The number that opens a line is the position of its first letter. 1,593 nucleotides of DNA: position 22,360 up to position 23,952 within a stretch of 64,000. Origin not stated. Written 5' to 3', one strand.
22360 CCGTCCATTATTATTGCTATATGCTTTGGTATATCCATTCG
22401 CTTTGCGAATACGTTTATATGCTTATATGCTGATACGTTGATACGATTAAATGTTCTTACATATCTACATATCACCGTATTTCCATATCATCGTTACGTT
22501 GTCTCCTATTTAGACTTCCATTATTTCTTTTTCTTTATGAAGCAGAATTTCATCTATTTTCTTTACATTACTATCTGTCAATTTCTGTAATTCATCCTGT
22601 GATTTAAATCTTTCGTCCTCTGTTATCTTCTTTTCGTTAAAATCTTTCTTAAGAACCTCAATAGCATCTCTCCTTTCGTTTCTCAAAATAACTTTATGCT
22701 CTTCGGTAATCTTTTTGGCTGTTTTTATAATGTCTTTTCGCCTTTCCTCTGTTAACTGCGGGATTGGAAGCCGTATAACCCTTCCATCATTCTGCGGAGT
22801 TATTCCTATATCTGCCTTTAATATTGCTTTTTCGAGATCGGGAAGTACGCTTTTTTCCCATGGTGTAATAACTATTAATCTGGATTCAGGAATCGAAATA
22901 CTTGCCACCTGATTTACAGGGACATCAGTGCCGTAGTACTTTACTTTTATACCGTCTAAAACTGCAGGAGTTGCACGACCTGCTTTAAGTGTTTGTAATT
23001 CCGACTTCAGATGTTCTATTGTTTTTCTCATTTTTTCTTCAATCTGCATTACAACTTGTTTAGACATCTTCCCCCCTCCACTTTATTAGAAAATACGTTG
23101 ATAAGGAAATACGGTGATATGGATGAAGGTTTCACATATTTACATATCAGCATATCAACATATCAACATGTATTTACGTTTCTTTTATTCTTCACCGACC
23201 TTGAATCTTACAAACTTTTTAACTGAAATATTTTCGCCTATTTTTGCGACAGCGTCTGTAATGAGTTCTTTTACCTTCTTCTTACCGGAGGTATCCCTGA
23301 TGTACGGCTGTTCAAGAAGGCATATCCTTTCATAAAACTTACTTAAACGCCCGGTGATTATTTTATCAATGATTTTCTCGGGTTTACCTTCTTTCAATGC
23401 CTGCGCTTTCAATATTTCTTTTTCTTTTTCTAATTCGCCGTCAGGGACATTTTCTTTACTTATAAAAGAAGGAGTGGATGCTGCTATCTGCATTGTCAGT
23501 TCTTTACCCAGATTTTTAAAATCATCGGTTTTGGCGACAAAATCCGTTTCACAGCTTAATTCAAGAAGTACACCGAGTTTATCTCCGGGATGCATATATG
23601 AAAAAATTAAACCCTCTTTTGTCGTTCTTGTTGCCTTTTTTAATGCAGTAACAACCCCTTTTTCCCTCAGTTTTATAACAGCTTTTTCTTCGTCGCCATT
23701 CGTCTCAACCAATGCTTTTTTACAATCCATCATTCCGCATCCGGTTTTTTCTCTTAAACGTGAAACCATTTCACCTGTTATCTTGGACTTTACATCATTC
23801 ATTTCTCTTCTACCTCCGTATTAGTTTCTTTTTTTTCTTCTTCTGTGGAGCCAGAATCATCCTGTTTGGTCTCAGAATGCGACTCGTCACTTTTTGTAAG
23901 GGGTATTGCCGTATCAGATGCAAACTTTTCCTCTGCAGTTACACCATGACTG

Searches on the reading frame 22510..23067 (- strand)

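Call 7: search_protein_families(library=ncbifam, proteins=[window:22510-23067:-])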
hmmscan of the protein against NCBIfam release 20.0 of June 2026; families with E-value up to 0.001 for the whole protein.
window:22510-23067:- (185 aa): 1 family
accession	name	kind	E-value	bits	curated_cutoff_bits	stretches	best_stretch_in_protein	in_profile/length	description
TIGR00496.1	frr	equivalog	4.7e-64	215.2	149.1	1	10-185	1-176/176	ribosome recycling factor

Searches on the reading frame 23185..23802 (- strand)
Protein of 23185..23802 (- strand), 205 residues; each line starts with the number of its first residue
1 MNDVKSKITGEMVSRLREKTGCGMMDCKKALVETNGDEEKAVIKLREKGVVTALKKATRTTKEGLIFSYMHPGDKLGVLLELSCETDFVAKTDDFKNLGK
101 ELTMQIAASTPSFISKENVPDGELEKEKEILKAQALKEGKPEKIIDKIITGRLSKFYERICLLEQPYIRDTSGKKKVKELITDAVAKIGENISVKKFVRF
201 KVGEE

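Call 7: search_protein_families(library=ncbifam, proteins=[window:23185-23802:-])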
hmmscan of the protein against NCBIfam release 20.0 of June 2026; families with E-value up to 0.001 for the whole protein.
window:23185-23802:- (205 aa): 1 family
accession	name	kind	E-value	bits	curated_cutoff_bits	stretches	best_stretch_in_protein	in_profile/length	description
TIGR00116.1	tsf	equivalog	7.3e-59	199.4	104.05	2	6-102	2-96/293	translation elongation factor Ts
